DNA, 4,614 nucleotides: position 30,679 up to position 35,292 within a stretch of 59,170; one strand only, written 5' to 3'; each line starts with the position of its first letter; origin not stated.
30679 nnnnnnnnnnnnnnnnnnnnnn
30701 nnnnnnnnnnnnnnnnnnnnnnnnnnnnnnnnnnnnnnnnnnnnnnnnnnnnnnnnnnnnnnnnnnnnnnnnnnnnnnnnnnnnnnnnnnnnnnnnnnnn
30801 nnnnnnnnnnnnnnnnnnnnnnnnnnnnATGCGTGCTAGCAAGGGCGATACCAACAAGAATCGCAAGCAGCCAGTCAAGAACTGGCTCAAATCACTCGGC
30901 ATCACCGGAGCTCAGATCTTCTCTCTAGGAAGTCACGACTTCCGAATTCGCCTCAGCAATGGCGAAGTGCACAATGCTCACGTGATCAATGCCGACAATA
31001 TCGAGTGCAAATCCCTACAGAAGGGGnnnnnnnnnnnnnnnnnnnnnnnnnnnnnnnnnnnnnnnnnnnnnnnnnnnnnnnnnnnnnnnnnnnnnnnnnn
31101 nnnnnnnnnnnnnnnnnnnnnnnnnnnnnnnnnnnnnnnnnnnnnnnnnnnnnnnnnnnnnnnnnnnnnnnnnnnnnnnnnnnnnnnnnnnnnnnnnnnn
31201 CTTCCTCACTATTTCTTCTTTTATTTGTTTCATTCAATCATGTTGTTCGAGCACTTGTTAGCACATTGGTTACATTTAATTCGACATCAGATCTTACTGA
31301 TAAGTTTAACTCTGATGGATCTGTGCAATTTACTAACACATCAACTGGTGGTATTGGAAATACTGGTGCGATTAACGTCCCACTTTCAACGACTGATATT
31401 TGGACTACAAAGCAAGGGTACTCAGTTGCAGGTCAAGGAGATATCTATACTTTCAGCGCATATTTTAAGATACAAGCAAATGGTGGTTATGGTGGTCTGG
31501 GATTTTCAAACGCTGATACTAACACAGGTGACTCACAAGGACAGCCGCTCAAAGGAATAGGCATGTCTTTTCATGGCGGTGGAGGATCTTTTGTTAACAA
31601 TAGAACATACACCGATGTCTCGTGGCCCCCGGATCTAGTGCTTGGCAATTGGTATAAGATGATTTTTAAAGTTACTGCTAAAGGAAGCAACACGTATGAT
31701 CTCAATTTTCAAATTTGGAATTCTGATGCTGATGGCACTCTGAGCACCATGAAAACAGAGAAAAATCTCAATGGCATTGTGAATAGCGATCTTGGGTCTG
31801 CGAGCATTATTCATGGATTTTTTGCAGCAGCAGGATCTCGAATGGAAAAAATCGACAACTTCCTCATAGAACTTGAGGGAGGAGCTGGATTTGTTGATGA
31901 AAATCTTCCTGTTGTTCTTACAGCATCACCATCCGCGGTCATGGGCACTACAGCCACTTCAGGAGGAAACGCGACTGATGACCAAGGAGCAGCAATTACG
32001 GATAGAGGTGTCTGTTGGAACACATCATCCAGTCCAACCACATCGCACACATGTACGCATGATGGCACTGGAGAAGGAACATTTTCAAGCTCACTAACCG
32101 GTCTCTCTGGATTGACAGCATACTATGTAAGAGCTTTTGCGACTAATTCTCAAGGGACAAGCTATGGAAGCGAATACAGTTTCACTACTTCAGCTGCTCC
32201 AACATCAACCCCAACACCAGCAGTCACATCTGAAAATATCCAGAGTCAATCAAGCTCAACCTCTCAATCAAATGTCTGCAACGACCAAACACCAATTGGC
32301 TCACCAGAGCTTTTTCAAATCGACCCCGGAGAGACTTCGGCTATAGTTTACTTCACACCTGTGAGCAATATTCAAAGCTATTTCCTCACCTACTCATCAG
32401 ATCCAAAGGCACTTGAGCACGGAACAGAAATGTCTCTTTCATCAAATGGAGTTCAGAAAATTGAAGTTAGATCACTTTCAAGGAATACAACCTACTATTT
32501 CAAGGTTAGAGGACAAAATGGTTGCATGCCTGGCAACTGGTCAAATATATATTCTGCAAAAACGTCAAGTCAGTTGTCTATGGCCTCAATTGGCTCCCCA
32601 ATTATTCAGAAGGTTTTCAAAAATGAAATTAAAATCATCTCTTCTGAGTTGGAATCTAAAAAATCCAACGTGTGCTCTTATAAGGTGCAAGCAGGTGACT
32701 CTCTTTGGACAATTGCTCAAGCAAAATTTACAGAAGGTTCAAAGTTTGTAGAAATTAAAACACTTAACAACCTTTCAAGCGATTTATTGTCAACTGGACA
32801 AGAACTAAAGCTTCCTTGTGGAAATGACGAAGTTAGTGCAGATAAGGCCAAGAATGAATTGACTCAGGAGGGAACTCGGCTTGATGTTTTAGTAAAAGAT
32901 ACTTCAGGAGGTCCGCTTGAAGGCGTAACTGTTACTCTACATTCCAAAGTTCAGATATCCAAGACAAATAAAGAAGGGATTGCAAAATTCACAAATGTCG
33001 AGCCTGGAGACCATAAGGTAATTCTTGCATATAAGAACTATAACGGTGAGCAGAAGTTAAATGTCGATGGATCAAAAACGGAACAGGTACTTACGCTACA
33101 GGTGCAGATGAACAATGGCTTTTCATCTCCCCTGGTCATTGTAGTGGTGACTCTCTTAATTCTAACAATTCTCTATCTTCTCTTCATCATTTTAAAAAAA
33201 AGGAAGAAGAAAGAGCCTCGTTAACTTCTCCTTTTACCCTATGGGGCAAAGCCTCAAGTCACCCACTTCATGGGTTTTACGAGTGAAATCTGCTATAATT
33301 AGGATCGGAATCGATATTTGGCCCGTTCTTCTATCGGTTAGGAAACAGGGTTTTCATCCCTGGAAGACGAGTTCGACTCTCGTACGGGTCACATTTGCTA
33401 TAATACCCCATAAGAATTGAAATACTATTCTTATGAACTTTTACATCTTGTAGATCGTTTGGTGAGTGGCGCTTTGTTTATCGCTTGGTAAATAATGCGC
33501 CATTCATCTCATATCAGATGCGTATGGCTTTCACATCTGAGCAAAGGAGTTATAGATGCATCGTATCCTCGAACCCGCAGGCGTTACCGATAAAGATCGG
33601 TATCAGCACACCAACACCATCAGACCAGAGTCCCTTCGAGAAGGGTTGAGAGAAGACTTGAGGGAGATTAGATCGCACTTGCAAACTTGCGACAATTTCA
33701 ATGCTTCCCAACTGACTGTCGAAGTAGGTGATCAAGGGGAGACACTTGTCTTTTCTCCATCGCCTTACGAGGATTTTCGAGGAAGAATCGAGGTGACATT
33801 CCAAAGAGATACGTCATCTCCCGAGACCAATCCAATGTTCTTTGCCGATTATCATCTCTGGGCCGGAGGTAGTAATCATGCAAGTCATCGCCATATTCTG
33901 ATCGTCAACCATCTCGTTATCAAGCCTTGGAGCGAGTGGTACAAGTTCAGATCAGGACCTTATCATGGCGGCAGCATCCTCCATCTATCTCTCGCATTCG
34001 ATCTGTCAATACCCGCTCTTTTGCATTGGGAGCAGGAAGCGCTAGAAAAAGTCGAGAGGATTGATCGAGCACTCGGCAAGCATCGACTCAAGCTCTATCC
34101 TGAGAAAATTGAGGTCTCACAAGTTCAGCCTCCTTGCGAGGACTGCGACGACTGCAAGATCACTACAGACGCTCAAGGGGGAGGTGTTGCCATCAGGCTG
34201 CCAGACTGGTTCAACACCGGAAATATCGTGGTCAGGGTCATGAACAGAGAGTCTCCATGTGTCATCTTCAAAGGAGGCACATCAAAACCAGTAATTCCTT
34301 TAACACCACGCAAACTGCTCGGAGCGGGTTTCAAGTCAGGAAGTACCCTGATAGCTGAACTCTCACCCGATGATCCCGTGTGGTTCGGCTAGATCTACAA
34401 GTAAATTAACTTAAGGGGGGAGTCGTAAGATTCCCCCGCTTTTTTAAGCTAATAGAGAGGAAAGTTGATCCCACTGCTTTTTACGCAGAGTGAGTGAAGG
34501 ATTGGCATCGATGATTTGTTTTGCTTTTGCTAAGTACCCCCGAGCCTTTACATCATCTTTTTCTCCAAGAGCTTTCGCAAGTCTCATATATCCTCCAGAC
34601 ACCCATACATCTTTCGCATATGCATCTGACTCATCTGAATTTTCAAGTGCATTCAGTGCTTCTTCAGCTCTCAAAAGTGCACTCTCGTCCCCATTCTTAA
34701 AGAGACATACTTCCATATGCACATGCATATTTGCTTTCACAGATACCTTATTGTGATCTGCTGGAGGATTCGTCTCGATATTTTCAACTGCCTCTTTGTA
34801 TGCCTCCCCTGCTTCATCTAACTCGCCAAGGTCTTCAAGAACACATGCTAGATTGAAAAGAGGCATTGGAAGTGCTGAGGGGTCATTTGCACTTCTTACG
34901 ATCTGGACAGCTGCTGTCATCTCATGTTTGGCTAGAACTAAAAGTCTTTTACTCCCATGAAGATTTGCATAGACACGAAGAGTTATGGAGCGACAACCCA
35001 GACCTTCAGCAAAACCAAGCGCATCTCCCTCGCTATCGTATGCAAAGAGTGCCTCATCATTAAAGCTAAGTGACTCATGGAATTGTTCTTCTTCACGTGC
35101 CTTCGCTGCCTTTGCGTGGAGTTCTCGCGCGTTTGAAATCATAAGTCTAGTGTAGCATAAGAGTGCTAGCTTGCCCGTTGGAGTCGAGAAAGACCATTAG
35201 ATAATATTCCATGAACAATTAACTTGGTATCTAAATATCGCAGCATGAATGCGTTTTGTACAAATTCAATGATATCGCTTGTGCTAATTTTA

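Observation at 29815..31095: Tandem small-gene cassettes with a shared covarying 5' leader and a shared two-hairpin 3' module: candidate undescribed system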

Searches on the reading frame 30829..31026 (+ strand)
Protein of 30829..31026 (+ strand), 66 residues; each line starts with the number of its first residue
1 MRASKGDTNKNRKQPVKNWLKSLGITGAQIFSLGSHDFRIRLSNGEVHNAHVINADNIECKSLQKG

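Call 10: search_protein_families(library=pfam, proteins=[window:30829-31026:+], max_evalue=10)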
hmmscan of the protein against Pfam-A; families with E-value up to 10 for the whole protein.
seq(66 aa): 0 families

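Call 11: search_protein_families(library=phrogs, proteins=[window:30829-31026:+], max_evalue=10)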
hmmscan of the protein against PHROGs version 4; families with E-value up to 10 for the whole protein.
seq(66 aa): 0 families

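Call 49: find_homologous_proteins(query=A5, max_evalue=10)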
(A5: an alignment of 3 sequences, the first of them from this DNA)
Query A5 (3 sequences) (66 aa, profile of the alignment): 2 proteins with E <= 10 among 2 candidates.
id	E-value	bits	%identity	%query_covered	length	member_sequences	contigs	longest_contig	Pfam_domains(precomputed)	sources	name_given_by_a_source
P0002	2.6e-41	157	98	100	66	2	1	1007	-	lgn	-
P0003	1.8e-24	103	66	97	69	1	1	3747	-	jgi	-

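Call 50: find_encoding_contigs(protein=P0003, flank=10000)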
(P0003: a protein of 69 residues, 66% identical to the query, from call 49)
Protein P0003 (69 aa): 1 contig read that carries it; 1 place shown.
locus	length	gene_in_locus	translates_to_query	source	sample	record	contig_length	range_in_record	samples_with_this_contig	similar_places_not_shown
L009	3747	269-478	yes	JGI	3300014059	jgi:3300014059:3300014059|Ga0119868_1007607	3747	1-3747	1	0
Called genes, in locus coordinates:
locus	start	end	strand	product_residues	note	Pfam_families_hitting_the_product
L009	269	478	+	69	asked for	-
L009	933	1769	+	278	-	-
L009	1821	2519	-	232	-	-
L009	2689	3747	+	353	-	?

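Call 91: predict_structure(alignment_id=A12)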
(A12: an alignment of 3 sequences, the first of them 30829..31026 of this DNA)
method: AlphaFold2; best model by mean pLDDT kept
length: 66 residues; sequences in the alignment: 3
mean_pLDDT: 79.9   pTM: 0.58
mean pLDDT of the five models: 79.9, 79.7, 79.1, 79.1, 66.3
residues with pLDDT >= 90: 5; 70-90: 47; 50-70: 12; < 50: 2
segments of 3 or more residues with pLDDT < 50: none
pLDDT, mean of each block of 10 residues (from residue 1): 54 84 88 87 89 85 65
secondary structure, 60 per line:
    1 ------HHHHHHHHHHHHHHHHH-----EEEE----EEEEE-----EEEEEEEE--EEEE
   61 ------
elements in order: H7-23 E29-32 E37-41 E47-54 E57-60

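Call 94: fold_search(model_id=the predicted structure, library=pdb)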
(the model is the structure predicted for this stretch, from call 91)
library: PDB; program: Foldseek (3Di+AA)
matches with E <= 10: 602; with E <= 0.001: 0
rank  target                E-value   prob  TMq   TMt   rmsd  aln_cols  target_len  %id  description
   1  5wi2_B                4.8e-01  0.47  0.44  0.33   6.0        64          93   16  Crystal structure of the KA1 domain from human Chk1 (released 2017-10-04)
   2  4tvy_B                5.1e-01  0.16  0.30  0.10   6.7        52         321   12  Apo resorufin ligase (released 2014-10-22)
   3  4eak_A                7.4e-01  0.28  0.42  0.33   6.0        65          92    9  Co-crystal structure of an AMPK core with ATP (released 2012-06-06)
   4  7n9i                  7.9e-01  0.23  0.34  0.21   7.1        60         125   12  1.4A Structure of Drosophila melanogaster Frataxin (released 2022-06-22)
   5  3due                  8.4e-01  0.33  0.41  0.24   4.6        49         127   20  CRYSTAL STRUCTURE OF A PUTATIVE PERIPLASMIC PROTEIN FROM DUF2874 FAMILY (BVU_2987) FROM BACTEROIDES VULGATUS ATCC 8482 A (released 2008-08-05)
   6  4eag_A                8.4e-01  0.18  0.35  0.26   5.8        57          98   12  Co-crystal structure of an chimeric AMPK core with ATP (released 2012-06-06)
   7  8ppr_K                8.4e-01  0.14  0.34  0.11  10.7        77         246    8  Structure of the human outer kinetochore KMN network complex (released 2024-03-20)
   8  9jb5_A                8.9e-01  0.30  0.40  0.25   7.1        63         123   14  Crystal structure of Arabidopsis theliana FRATAXIN HOMOLOG (released 2025-01-01)
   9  3bpq_B                8.9e-01  0.28  0.39  0.32  10.8        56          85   23  Crystal Structure of RelB-RelE antitoxin-toxin complex from Methanococcus jannaschii (released 2008-12-23)
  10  2y8l_A                9.5e-01  0.15  0.33  0.24   6.1        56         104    9  Structure of the regulatory fragment of mammalian aMPK in complex with two ADP (released 2011-03-16)
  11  8jb3                  1.0e+00  0.20  0.35  0.07  10.5        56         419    9  Structure and allosteric regulation of the inosine 5'-monophosphate-specific phosphatase ISN1 from Saccharomyces cerevis (released 2024-03-06)
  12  7vnx                  1.1e+00  0.20  0.35  0.14   3.7        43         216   19  Crystal structure of TkArkI (released 2022-05-04)
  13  9cgc_L                1.1e+00  0.12  0.31  0.07  13.5        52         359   23  Yeast 26S proteasome non-substrate-engaged (S1 state) (released 2025-07-09)
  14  5wi2_A                1.2e+00  0.33  0.44  0.34   5.2        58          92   12  Crystal structure of the KA1 domain from human Chk1 (released 2017-10-04)
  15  3hav_C                1.2e+00  0.33  0.37  0.11   3.3        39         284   13  Structure of the streptomycin-ATP-APH(2")-IIa ternary complex (released 2009-11-17)
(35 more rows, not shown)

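Call 106: search_protein_families(library=padloc, proteins=[window:30829-31026:+], max_evalue=1)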
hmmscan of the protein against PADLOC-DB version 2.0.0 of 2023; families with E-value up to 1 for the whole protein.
seq(66 aa): 0 families

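Call 107: search_protein_families(library=ncbifam, proteins=[window:30829-31026:+], max_evalue=1)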
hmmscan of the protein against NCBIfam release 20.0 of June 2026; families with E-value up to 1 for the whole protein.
seq(66 aa): 0 families

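Call 117: find_related_loci(query=A8, collection=viral_contigs, flank=5000)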
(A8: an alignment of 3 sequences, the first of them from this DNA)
Query A8 (66 aa) in viral_contigs; peptide patterns used: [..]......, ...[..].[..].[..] (x = any residue, [..] = any of these).
131 stretches matched a pattern, but none encodes a relative of the query by tblastn (E <= 1e-3).

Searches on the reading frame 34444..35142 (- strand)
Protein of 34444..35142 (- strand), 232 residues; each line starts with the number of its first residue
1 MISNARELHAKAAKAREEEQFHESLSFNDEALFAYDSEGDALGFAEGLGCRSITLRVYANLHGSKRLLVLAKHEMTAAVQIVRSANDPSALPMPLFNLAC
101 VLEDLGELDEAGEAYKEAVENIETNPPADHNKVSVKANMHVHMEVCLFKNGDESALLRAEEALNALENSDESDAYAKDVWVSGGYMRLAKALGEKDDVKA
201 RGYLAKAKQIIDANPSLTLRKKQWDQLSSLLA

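Call 103: search_protein_families(library=pfam, proteins=[window:34444-35142:-], max_evalue=0.001)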
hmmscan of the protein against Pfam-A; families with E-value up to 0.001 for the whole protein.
window:34444-35142:- (232 aa): 3 families
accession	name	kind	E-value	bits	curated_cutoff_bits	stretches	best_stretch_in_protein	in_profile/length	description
PF13181.12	TPR_8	-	0.00015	22.1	25.7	1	95-120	4-29/34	Tetratricopeptide repeat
PF00515.34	TPR_1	-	0.00015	21.8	27.8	1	95-121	4-30/34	Tetratricopeptide repeat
PF07719.23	TPR_2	-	0.00044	20.6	27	1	95-121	4-30/34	Tetratricopeptide repeat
